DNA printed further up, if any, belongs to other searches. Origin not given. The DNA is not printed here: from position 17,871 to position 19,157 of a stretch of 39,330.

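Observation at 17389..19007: Orphan Type I-like methyltransferase plus half-HsdS specificity subunit, with no restriction subunit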

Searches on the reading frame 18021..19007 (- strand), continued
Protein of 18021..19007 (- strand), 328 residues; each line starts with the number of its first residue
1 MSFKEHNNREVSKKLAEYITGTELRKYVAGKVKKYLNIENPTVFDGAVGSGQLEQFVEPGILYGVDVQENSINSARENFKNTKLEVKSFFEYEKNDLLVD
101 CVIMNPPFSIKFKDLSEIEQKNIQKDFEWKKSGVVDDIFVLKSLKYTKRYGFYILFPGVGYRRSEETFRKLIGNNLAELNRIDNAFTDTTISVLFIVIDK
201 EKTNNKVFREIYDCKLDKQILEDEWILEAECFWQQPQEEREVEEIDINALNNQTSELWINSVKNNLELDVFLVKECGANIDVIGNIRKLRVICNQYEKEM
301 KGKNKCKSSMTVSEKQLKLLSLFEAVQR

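Call 43: get_annotated_region(hit=H22, flank=2500)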
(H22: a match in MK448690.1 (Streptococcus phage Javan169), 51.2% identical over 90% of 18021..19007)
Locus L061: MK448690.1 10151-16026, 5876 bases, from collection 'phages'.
description: Streptococcus phage Javan169, complete genome.
organism: Streptococcus phage Javan169 (NCBI taxid 2548018)
taxonomy: Viruses; Duplodnaviria; Heunggongvirae; Uroviricota; Caudoviricetes
host: Streptococcus dysgalactiae UT-5354; source: -; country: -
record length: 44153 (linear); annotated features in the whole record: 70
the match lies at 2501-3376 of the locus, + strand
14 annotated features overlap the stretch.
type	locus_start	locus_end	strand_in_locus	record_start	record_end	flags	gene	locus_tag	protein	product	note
CDS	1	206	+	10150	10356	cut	-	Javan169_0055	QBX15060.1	hypothetical protein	-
CDS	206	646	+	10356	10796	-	-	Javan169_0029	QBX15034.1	endodeoxyribonuclease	Endodeoxyribonuclease RusA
CDS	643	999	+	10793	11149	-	-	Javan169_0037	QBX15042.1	hypothetical protein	-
CDS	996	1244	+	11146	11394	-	-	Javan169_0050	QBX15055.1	hypothetical protein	-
CDS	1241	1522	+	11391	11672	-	-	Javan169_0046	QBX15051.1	hypothetical protein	-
CDS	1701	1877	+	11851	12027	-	-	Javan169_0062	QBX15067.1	hypothetical protein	-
CDS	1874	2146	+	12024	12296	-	-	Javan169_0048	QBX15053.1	hypothetical protein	-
CDS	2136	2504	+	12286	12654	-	-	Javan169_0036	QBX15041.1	HNH endonuclease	-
CDS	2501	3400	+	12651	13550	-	-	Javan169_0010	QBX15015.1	N-6 DNA methylase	-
CDS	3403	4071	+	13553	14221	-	-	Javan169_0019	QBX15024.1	modification methylase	modification methylase HindIII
CDS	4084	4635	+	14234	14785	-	-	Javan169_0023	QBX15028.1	hypothetical protein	-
CDS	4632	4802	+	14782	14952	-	-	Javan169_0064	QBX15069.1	hypothetical protein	-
CDS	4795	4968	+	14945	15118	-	-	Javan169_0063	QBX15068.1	hypothetical protein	-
CDS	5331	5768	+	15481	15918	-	-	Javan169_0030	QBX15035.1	hypothetical protein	-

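Call 44: get_annotated_region(hit=H23, flank=2500)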
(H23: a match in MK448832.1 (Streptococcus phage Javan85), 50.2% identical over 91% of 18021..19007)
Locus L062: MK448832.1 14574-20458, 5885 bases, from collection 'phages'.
description: Streptococcus phage Javan85, complete genome.
organism: Streptococcus phage Javan85 (NCBI taxid 2548310)
taxonomy: Viruses; Duplodnaviria; Heunggongvirae; Uroviricota; Caudoviricetes
host: Streptococcus azizii 13-1151-1; source: -; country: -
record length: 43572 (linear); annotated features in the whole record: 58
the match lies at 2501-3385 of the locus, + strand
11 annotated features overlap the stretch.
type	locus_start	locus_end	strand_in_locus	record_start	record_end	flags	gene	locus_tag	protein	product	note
CDS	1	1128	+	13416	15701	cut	-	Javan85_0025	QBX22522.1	replicative DNA helicase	replicative DNA helicase, repA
CDS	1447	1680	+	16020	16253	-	-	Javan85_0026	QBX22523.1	hypothetical protein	-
CDS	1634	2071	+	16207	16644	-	-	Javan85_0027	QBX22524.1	resolvase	-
CDS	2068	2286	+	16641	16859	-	-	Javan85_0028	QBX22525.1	hypothetical protein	-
CDS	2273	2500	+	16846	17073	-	-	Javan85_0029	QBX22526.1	hypothetical protein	-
CDS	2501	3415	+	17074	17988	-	-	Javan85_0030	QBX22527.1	hypothetical protein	-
CDS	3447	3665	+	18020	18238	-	-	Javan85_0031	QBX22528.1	hypothetical protein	-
CDS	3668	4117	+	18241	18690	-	-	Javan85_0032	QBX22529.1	hypothetical protein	ORF8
CDS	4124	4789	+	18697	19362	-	-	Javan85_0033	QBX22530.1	putative methyltransferase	-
CDS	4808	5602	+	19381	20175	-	-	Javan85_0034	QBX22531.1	B-cell receptor associated protein-related protein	-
CDS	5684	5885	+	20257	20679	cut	-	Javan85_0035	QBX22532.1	hypothetical protein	FIG01114733: hypothetical protein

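Call 45: get_annotated_region(hit=H27, flank=2500)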
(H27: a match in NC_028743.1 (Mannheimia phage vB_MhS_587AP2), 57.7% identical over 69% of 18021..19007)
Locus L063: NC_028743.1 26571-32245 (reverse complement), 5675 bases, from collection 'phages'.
description: Mannheimia phage vB_MhS_587AP2, complete genome.
organism: Mannheimia phage vB_MhS_587AP2 (NCBI taxid 1572745)
taxonomy: Viruses; Duplodnaviria; Heunggongvirae; Uroviricota; Caudoviricetes
host: Mannheimia haemolytica 587A serotype A2; source: Alberta beef cattle feedlot; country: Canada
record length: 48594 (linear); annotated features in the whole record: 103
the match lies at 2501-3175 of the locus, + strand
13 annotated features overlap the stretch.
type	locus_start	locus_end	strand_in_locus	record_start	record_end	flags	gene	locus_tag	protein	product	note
CDS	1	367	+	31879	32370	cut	-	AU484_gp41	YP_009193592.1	DUF551 domain-containing protein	similar to YP_007665789.1 hypothetical protein D650_10120 [Mannheimia haemolytica USDA-ARS-USMARC-183] and ...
CDS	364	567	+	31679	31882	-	-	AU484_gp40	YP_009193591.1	hypothetical protein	similar to YP_007666273.1 hypothetical protein D650_14960 [Mannheimia haemolytica USDA-ARS-USMARC-183] and ...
CDS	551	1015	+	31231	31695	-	-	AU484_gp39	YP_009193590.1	MazG-like pyrophosphatase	similar to YP_007666274.1 hypothetical protein D650_14970 [Mannheimia haemolytica USDA-ARS-USMARC-183] and ...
regulatory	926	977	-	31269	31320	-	-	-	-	terminator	rho-independent terminator discovered using WebGeSTer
CDS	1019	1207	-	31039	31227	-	-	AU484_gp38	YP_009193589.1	hypothetical protein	similar to YP_007665786.1 hypothetical protein D650_10090 [Mannheimia haemolytica USDA-ARS-USMARC-183] and ...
regulatory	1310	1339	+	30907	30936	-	-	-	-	promoter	similar to TTGACA(N15-18)TATAAT with 2bp mismatch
regulatory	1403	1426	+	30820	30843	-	-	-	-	terminator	rho-independent terminator discovered using ARNold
CDS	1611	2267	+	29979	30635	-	-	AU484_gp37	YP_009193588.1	anti-repressor Ant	similar to WP_017806444.1 antirepressor [Avibacterium paragallinarum]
regulatory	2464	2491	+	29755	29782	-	-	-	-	terminator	rho-independent terminator discovered using WebGeSTer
CDS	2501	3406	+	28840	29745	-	-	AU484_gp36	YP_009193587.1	DNA methyltransferase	similar to WP_005616908.1 hypothetical protein [Actinobacillus pleuropneumoniae]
CDS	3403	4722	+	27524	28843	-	-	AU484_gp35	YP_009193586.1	DNA methyltransferase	similar to WP_000660982.1 hypothetical protein [Escherichia coli]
CDS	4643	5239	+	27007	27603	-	-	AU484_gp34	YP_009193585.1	DNA methyltransferase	similar to YP_008123589.1 cytosine-specific methyltransferase [Haemophilus parasuis ZJ0906] in partial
CDS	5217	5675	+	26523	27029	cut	-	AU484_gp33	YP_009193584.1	HNH endonuclease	similar to gb ACU46908.1 putative HNH endonuclease [Lactococcus phage CB14] in partial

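Call 46: get_annotated_region(hit=H28, flank=2500)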
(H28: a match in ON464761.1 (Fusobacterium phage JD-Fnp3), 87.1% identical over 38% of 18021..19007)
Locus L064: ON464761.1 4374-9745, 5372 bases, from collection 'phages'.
description: Fusobacterium phage JD-Fnp3, complete genome.
organism: Fusobacterium phage JD-Fnp3 (NCBI taxid 2950465)
taxonomy: Viruses; Duplodnaviria; Heunggongvirae; Uroviricota; Caudoviricetes
host: Fusobacterium nucleatum; source: -; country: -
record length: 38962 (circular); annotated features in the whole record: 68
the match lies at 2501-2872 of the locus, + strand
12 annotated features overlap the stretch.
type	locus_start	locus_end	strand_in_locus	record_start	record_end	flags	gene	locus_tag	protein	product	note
CDS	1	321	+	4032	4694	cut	-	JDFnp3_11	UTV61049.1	Rha family transcriptional regulator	Rha family transcriptional regulator [Fusobacterium phage FNU_1P]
CDS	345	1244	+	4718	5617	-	-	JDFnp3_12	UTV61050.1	replication initiator protein A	-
CDS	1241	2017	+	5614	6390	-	-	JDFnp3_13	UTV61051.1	ATP-binding protein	-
CDS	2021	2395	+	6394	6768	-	-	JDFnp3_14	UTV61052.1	hypothetical protein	-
CDS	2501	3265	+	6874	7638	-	-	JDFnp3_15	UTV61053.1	N-6 DNA methylase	-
CDS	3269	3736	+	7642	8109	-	-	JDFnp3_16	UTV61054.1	dynein heavy chain 2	-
CDS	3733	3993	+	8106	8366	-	-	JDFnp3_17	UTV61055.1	hypothetical protein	-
CDS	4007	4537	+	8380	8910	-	-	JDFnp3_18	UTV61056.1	hypothetical protein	-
CDS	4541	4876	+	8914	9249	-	-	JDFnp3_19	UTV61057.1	hypothetical protein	-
CDS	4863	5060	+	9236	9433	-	-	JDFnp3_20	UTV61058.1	hypothetical protein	-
CDS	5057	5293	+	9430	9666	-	-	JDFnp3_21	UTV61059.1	hypothetical protein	-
CDS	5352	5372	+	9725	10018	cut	-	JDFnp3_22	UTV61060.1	hypothetical protein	-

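Call 56: predict_structure(alignment_id=A2)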
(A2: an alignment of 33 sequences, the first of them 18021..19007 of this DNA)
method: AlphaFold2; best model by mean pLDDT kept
length: 328 residues; sequences in the alignment: 33
mean_pLDDT: 60.2   pTM: 0.47
mean pLDDT of the five models: 60.2, 56.8, 51.3, 44.1, 40.0
residues with pLDDT >= 90: 4; 70-90: 94; 50-70: 129; < 50: 101
segments of 3 or more residues with pLDDT < 50: 1-20, 47-68, 94-97, 106-115, 127-135, 158-161, 216-220, 229-245
pLDDT, mean of each block of 10 residues (from residue 1): 31 40 63 71 54 41 48 53 52 53 52 54 52 49 66 61 60 77 59 75 78 54 52 32 55 78 86 88 89 83 59 66 56
secondary structure, 60 per line:
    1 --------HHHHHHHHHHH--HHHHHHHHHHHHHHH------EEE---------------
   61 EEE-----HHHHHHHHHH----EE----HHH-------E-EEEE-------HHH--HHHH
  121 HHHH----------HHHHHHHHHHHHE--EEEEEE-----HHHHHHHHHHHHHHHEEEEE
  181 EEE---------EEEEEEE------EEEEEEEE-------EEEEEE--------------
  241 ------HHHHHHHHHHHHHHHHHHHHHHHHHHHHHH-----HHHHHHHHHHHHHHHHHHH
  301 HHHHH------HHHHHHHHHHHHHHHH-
elements in order: H9-19 H22-36 E43-45 E61-63 H69-78 E101-104 H117-124 H135-146 E150-155 H161-175 E176-183 E193-199 E206-213 E221-226 H247-276 H282-305 H312-327

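Call 58: search_solved_structures(query=A4, max_evalue=0.01, show_alignments=1)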
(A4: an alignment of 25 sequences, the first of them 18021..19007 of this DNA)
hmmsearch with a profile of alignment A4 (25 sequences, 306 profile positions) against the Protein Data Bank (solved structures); distinct sequences matched with E-value up to 0.01: 27.
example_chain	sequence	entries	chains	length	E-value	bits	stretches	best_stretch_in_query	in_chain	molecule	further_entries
7bst_D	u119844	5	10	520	4.5e-30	108.4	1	12-220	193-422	Type I restriction enzyme EcoR124II M protein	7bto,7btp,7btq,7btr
7vru_A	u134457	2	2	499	6.2e-13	52.1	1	10-219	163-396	Site-specific DNA-methyltransferase (adenine-specific)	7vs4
3lkd_A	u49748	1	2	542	5.8e-12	48.9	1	11-291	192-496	Type I restriction-modification system methyltransferase subunit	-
7qw5_A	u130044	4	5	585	1.4e-11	47.7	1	2-206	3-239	Modification methylase BseCI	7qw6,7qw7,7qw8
9ohl_C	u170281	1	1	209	3.2e-09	39.9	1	15-111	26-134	rRNA N(6)-adenosine-methyltransferase METTL5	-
6h2u_A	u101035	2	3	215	3.3e-09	39.9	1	15-112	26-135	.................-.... protein 5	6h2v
1wy7_A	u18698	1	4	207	1.4e-08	37.9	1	27-111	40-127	hypothetical protein PH1948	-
3khk_A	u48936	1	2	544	2.6e-07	33.6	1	11-208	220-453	Type I restriction-modification system methylation subunit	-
1ne2_A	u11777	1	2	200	4.4e-07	32.9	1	15-115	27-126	hypothetical protein ta1320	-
7vru_B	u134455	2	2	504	6.2e-05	25.8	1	15-203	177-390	Site-specific DNA-methyltransferase (adenine-specific)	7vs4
7wm6_A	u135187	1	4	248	0.00012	25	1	59-106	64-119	Methyltransferase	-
7wm5_A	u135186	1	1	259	0.00013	24.9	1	59-106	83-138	Methyltransferase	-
2yxd_A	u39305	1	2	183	0.00017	24.4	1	19-98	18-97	Probable cobalt-precorrin-6Y C(15)-methyltransferase [decarboxylating]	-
3egi_A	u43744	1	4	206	0.0016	21.2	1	19-106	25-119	Trimethylguanosine synthase homolog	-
3gdh_A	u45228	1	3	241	0.0021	20.8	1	19-106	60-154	Trimethylguanosine synthase homolog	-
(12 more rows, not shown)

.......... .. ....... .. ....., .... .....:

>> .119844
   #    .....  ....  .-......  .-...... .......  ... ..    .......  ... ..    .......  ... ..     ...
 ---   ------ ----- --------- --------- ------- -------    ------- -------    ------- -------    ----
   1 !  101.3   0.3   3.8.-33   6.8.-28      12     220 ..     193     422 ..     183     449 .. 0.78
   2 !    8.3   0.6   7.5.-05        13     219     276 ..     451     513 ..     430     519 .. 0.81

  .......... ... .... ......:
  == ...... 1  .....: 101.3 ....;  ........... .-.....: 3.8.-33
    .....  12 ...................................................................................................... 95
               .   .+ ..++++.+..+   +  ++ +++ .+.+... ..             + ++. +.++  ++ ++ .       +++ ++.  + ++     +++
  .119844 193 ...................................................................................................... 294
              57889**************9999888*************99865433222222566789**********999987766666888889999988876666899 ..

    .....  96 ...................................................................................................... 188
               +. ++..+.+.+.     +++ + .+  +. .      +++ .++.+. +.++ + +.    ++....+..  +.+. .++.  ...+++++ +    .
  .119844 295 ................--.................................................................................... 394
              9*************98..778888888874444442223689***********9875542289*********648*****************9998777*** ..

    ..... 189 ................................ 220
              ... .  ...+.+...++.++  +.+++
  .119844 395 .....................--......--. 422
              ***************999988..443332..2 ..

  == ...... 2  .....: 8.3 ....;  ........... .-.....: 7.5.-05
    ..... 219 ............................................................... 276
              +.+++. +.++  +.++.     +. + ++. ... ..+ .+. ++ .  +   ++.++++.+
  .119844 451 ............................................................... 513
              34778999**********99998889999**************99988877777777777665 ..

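Call 62: fold_search(model_id=the predicted structure, library=pdb)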
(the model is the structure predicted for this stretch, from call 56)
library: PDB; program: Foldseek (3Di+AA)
matches with E <= 10: 1152; with E <= 0.001: 192
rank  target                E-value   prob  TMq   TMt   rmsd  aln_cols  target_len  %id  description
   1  7bst_D                1.5e-09  1.00  0.43  0.32  10.6       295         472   19  EcoR124I-Ocr in the Intermediate State (released 2020-05-27)
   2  7lnj_C                1.7e-09  1.00  0.44  0.29   6.4       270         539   16  CamA Adenine Methyltransferase Complexed to Cognate Substrate DNA (released 2021-05-19)
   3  7bto_A                1.8e-09  1.00  0.44  0.32  10.5       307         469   20  EcoR124I-ArdA in the Translocation State (released 2020-05-27)
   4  7lni_C                4.4e-09  1.00  0.44  0.29   6.5       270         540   17  SeMet CamA Adenine Methyltransferase Complexed to Cognate Substrate DNA (released 2021-05-19)
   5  7rfm_C                4.7e-09  1.00  0.44  0.29   6.3       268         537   16  CamA Adenine Methyltransferase Complexed to Cognate Substrate DNA and Inhibitor EPZ004777 (released 2021-09-15)
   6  8cxs_A                5.7e-09  1.00  0.44  0.28   6.8       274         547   15  CamA Adenine Methyltransferase Complexed to Cognate Substrate DNA and Inhibitor MTA (released 2023-01-11)
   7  7rfl_A                8.2e-09  1.00  0.41  0.26   6.6       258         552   17  CamA Adenine Methyltransferase Complexed to Cognate Substrate DNA and Inhibitor SGC0946 (released 2021-09-15)
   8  8cxx_A                9.2e-09  1.00  0.43  0.28   6.0       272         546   14  CamA Adenine Methyltransferase Complexed to Cognate Substrate DNA and Compound 6 (released 2023-01-11)
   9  7rfl_B                9.8e-09  1.00  0.42  0.27   5.8       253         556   17  CamA Adenine Methyltransferase Complexed to Cognate Substrate DNA and Inhibitor SGC0946 (released 2021-09-15)
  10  8cxy_C                9.8e-09  1.00  0.42  0.27   6.3       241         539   17  CamA Adenine Methyltransferase Complexed to Cognate Substrate DNA and Inhibitor N6-(2-Phenethyl)adenosine (Compound 8) (released 2023-01-11)
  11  7rfl_C                9.8e-09  1.00  0.42  0.27   6.2       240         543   17  CamA Adenine Methyltransferase Complexed to Cognate Substrate DNA and Inhibitor SGC0946 (released 2021-09-15)
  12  3lkd_B                9.8e-09  1.00  0.41  0.30   7.7       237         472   21  Crystal Structure of the type I restriction-modification system methyltransferase subunit from Streptococcus thermophi (released 2010-02-09)
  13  8cxt_A                1.3e-08  1.00  0.45  0.29   6.4       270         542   14  CamA Adenine Methyltransferase Complexed to Cognate Substrate DNA and Inhibitor N6-benzyladenosine (Compound 1) (released 2023-01-11)
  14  7btq_A                1.3e-08  1.00  0.44  0.32  10.1       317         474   19  EcoR124I-DNA in the Restriction-Alleviation State (released 2020-05-27)
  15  7rfn_A                1.3e-08  1.00  0.41  0.27   6.3       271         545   17  CamA Adenine Methyltransferase Complexed to Cognate Substrate DNA and Inhibitor SGC8158 (released 2021-09-15)
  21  3lkd_A                1.6e-08  1.00  0.40  0.30   5.2       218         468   22  Crystal Structure of the type I restriction-modification system methyltransferase subunit from Streptococcus thermophi (released 2010-02-09)
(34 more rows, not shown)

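Call 68: find_related_loci(query=A6, collection=genome_contigs, flank=6000)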
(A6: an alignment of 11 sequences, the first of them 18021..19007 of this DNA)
Query A6 (328 aa) in genome_contigs; peptide patterns used: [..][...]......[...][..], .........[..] (x = any residue, [..] = any of these).
95 stretches matched a pattern; 39 encode a relative of the query (tblastn E <= 1e-3); 39 distinct loci.
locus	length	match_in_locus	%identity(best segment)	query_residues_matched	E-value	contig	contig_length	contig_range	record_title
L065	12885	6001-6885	51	1-297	7e-98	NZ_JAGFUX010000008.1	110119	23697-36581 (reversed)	Streptococcus suis strain W153 Scaffold8, whole genome shotgun sequence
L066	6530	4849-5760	50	1-303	5e-94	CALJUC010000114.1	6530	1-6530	MAG TPA_asm: uncultured Moraxella sp. isolate SRR6231213_bin.3_CONCOCT_v1.1_MAG genome assembly, contig: ERZ650253.5261,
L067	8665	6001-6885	49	1-297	1e-93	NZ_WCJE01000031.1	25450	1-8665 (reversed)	Streptococcus suis strain AP_SS21 31, whole genome shotgun sequence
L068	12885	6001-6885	51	2-296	1e-93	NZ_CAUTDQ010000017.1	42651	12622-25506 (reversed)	MAG: uncultured Gemella sp. isolate DRR247348_bin.7_MetaWRAP_v1.3_MAG ERZ14222120.266, whole genome shotgun sequence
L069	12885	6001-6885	50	1-297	2e-93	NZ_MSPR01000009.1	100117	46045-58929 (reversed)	Streptococcus azizii strain 12-5202 9, whole genome shotgun sequence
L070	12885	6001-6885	50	1-297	2e-93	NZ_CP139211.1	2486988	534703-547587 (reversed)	Streptococcus sp. LysM4 chromosome, complete genome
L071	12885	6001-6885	50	1-297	2e-93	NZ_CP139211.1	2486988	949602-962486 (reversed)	Streptococcus sp. LysM4 chromosome, complete genome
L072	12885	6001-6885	50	2-296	5e-92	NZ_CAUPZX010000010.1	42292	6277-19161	MAG: uncultured Gemella sp. isolate ERR9968934_bin.6_MetaWRAP_v1.3_MAG ERZ21616074.225, whole genome shotgun sequence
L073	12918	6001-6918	49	1-305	4e-92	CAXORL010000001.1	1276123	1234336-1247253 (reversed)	Moraxella osloensis strain FFTB-42985 genome assembly, contig: FFTB_42985.1:1, whole genome shotgun sequence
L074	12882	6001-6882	48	1-296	6e-90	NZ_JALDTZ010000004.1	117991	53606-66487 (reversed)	Streptococcus mitis strain S61 NODE_4_length_117991_cov_163.125184, whole genome shotgun sequence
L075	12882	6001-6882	48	1-296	2e-89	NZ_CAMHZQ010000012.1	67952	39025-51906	Streptococcus mitis isolate Streptococcus mitis NODE_12_length_67952_cov_125.136634, whole genome shotgun sequence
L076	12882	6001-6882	48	1-296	5e-89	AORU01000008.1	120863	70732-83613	Streptococcus oralis subsp. tigurinus AZ_3a contig008, whole genome shotgun sequence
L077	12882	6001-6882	47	1-296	6e-89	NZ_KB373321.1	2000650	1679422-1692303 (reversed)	Streptococcus sp. F0441 supercont1.1, whole genome shotgun sequence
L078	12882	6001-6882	47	1-296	7e-88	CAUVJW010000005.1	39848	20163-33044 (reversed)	MAG TPA_asm: uncultured Streptococcus sp. isolate SRR13061529_bin.10_MetaWRAP_v1.3_MAG genome assembly, contig: ERZ21659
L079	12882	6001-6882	47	1-296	1e-87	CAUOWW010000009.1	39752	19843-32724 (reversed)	MAG TPA_asm: uncultured bacterium isolate SRR8290086_bin.11_MetaWRAP_v1.3_MAG genome assembly, contig: ERZ14214064_93, w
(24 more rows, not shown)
